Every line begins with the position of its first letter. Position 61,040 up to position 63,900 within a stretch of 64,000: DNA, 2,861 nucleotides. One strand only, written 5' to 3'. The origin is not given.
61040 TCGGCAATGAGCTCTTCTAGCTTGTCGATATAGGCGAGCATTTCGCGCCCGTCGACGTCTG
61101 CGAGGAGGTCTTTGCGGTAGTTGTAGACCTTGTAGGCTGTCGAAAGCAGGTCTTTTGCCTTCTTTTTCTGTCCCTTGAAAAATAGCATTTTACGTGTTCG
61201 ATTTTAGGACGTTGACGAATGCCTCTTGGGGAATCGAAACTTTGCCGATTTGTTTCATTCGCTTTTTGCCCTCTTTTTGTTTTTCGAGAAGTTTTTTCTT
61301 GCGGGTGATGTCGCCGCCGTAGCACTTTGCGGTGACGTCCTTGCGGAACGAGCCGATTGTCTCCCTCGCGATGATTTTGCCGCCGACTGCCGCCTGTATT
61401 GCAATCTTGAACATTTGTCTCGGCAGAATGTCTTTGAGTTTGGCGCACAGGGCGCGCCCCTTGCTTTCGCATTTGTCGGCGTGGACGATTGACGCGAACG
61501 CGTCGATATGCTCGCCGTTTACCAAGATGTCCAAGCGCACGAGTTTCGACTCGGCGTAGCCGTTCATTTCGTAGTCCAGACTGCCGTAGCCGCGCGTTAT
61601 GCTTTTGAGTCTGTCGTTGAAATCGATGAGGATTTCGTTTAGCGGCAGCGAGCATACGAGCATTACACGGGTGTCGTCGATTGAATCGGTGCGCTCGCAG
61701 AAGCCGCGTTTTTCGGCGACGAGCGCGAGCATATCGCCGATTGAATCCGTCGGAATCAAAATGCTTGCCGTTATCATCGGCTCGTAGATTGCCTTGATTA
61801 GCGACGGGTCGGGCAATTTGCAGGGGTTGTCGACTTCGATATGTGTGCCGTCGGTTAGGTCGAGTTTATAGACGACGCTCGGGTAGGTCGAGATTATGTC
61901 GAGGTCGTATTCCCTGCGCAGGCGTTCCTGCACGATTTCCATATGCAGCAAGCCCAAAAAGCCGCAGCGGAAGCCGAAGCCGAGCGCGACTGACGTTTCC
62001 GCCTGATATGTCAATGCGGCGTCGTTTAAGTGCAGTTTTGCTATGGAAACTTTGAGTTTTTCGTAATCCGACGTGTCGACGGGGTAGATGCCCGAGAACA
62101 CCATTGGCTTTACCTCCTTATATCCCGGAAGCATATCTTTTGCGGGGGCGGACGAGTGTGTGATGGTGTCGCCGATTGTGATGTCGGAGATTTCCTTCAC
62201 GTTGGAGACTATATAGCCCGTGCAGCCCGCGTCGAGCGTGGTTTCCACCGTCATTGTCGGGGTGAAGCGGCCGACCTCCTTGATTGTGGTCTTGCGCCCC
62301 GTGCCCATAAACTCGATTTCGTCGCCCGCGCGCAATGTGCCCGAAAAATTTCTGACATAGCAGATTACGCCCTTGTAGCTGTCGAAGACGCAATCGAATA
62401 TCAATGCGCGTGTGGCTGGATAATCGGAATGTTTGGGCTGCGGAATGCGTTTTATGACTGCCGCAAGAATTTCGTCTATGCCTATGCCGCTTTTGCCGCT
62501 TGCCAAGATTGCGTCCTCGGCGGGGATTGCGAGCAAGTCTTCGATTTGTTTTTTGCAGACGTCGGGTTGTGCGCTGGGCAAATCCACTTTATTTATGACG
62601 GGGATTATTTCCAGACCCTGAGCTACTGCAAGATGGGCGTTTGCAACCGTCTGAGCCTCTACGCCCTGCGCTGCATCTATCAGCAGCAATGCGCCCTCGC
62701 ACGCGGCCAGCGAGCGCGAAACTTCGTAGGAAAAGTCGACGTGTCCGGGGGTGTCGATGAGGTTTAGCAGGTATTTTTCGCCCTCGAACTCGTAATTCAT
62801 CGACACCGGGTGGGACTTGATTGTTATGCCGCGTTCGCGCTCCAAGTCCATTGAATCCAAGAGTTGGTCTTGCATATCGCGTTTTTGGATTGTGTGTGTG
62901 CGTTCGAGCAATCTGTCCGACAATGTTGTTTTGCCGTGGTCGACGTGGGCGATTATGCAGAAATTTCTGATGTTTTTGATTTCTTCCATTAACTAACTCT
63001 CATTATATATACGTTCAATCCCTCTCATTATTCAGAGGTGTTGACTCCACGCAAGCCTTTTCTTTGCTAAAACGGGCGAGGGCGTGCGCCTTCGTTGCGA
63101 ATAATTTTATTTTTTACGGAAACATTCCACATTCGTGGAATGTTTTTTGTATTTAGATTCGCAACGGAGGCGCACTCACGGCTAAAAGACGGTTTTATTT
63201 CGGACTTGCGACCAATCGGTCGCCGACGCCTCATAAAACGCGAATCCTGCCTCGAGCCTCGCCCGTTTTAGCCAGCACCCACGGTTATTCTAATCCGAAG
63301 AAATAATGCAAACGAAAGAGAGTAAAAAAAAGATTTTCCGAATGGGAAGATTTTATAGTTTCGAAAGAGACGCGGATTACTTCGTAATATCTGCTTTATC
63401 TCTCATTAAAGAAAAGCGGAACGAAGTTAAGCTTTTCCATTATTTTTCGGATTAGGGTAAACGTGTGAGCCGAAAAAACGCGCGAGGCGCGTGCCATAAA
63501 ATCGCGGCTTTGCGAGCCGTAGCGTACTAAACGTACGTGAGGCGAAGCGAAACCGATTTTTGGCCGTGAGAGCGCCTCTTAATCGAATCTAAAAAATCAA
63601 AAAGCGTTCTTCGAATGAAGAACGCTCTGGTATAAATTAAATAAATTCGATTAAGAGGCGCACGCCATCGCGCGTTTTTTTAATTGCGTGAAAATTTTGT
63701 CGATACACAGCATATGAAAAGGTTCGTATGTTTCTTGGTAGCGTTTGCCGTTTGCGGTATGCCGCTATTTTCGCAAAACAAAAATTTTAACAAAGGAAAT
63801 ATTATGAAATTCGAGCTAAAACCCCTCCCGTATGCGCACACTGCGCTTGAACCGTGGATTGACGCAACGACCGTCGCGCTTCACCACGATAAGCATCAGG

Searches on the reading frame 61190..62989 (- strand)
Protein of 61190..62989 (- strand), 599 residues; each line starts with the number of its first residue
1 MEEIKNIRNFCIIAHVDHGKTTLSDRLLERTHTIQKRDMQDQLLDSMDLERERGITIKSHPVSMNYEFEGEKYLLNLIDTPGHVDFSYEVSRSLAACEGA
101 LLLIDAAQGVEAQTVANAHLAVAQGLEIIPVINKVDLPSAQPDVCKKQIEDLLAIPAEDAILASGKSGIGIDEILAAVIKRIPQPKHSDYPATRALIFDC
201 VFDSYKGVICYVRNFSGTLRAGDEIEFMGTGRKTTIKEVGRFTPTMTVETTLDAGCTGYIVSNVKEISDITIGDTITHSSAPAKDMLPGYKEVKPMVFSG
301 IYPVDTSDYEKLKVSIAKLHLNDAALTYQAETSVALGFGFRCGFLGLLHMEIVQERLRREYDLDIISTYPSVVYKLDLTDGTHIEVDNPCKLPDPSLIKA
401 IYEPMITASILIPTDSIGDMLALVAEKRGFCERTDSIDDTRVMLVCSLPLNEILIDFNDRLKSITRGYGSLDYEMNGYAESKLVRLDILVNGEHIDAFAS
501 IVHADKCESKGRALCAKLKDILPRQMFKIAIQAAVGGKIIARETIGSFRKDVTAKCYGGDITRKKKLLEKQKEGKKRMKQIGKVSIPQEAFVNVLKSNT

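Call 56: find_encoding_contigs(protein=window:61190-62989:-, flank=2500, max_places=10)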
Protein window:61190-62989:- (599 aa): 22 contigs read that carry it; 10 places shown.
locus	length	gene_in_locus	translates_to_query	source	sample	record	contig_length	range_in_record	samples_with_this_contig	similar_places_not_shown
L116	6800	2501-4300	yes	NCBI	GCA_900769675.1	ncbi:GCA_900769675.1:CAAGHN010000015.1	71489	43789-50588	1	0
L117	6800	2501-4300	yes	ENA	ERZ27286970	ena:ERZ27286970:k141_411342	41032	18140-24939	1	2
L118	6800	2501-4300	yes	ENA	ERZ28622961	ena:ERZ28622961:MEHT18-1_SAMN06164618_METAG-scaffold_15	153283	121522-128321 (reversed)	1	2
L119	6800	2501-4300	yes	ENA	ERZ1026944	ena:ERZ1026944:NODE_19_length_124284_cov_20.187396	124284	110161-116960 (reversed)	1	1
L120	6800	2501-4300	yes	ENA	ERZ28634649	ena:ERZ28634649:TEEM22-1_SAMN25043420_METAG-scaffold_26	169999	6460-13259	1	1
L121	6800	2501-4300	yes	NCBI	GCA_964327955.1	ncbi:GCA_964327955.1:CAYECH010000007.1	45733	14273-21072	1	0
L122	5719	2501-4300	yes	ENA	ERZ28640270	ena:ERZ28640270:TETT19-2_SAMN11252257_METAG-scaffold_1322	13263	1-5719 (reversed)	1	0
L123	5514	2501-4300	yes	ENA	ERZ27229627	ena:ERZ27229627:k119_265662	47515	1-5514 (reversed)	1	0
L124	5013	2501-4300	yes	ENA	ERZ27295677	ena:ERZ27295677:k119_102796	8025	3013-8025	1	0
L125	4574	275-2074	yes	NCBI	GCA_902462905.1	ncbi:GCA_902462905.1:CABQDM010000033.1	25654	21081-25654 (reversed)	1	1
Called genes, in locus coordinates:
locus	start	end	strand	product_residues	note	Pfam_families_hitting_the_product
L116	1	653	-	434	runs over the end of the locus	PF08245:Mur_ligase_M (weak), PF02875:Mur_ligase_C (weak)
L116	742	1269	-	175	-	PF03729:DUF308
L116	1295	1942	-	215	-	PF00081:Sod_Fe_N, PF02777:Sod_Fe_C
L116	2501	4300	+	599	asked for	PF00009:GTP_EFTU, PF03144:GTP_EFTU_D2, PF14492:EFG_III (faint), PF00679:EFG_C, PF06421:LepA_C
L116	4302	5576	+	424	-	PF10502:Peptidase_S26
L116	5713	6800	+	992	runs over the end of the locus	PF07517:SecA_DEAD, PF00270:DEAD (weak), PF01043:SecA_PP_bind, PF21090:P-loop_SecA, PF07516:SecA_SW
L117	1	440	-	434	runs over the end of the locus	PF08245:Mur_ligase_M (faint), PF02875:Mur_ligase_C (weak)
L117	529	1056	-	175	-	PF03729:DUF308 (weak)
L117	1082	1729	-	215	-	PF00081:Sod_Fe_N, PF02777:Sod_Fe_C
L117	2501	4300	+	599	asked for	PF00009:GTP_EFTU, PF03144:GTP_EFTU_D2, PF14492:EFG_III (faint), PF00679:EFG_C, PF06421:LepA_C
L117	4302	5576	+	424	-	PF10502:Peptidase_S26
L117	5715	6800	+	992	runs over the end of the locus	PF07517:SecA_DEAD, PF00270:DEAD (weak), PF01043:SecA_PP_bind, PF21090:P-loop_SecA, PF07516:SecA_SW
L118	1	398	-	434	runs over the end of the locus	PF08245:Mur_ligase_M (weak), PF02875:Mur_ligase_C (weak)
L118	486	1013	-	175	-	PF03729:DUF308 (weak)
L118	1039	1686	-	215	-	PF00081:Sod_Fe_N, PF02777:Sod_Fe_C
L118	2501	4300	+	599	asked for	PF00009:GTP_EFTU, PF03144:GTP_EFTU_D2, PF14492:EFG_III (faint), PF00679:EFG_C, PF06421:LepA_C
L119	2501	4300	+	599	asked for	PF00009:GTP_EFTU, PF03144:GTP_EFTU_D2, PF14492:EFG_III (faint), PF00679:EFG_C, PF06421:LepA_C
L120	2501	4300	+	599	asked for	PF00009:GTP_EFTU, PF03144:GTP_EFTU_D2, PF14492:EFG_III (faint), PF00679:EFG_C, PF06421:LepA_C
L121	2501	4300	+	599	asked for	PF00009:GTP_EFTU, PF03144:GTP_EFTU_D2, PF14492:EFG_III (faint), PF00679:EFG_C, PF06421:LepA_C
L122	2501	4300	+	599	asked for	PF00009:GTP_EFTU, PF03144:GTP_EFTU_D2, PF14492:EFG_III (faint), PF00679:EFG_C, PF06421:LepA_C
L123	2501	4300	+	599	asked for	PF00009:GTP_EFTU, PF03144:GTP_EFTU_D2, PF14492:EFG_III (faint), PF00679:EFG_C, PF06421:LepA_C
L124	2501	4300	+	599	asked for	PF00009:GTP_EFTU, PF03144:GTP_EFTU_D2, PF14492:EFG_III (faint), PF00679:EFG_C, PF06421:LepA_C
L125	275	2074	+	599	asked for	PF00009:GTP_EFTU, PF03144:GTP_EFTU_D2, PF14492:EFG_III (faint), PF00679:EFG_C, PF06421:LepA_C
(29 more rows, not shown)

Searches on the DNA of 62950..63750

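Call 48: search_rna_families(source=window, start=62950, end=63750, threshold=evalue, max_evalue=10)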
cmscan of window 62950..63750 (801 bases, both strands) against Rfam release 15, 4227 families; matches with E-value up to 10: 17.
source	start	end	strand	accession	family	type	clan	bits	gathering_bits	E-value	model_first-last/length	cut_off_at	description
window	63571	63662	-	RF03277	mir-5886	Gene; miRNA;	-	27.7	85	0.0048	1-89/89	no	mir-5886 microRNA precursor family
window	63570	63663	-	RF04205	MIR2606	Gene; miRNA;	-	25.5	139.7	0.24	33-133/165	no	MIR2606 microRNA precursor family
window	63572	63661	+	RF04205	MIR2606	Gene; miRNA;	-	24.9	139.7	0.32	35-131/165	no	MIR2606 microRNA precursor family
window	63581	63653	+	RF01842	mycoplasma_FSE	Cis-reg; frameshift_element;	-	23.1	88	5.2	1-87/87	no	mycoplasma ribosomal frameshift element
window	63078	63157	+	RF00121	MicC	Gene; sRNA;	-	21.4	90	1.4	1-123/123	no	MicC RNA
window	63572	63661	+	RF04147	MIR6224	Gene; miRNA;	-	21.2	171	0.11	31-146/176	no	MIR6224 microRNA precursor family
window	63583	63684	-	RF02579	tsr26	Gene; sRNA;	-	19.5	141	3.3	1-122/122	no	S. aureus tsr26 small RNA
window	63572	63661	-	RF03940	MIR9563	Gene; miRNA;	-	19.2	90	0.88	1-127/127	no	MIR9563 microRNA precursor family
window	63542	63628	+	RF02844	RefA9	Gene; antisense;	-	18.3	49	4.9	1-64/64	no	Enterococcus sRNA A9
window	63119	63205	-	RF02747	FtrA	Gene; sRNA;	-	18.3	134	7.3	1-111/111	no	Francisella sRNA A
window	63668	63732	+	RF00240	RNA-OUT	Gene; antisense;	-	16.8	41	3.7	1-70/70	no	RNA-OUT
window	63617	63680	+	RF02057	STnc40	Gene; sRNA;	-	15.8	45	9.7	1-70/70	no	Salmonella enterica sRNA STnc40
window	63593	63696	+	RF00546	snopsi28S-3316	Gene; snRNA; snoRNA; HACA-box;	-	15.6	65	7.8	1-133/133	no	Small nucleolar RNA psi28S-3316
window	63577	63681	+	RF00512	Leu_leader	Cis-reg; leader;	-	15.1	50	3.2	1-148/148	no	Leucine operon leader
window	63200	63242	-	RF02684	Twister-P5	Gene; ribozyme;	CL00120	15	37.6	2.3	1-58/58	no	Type-P5 twister ribozyme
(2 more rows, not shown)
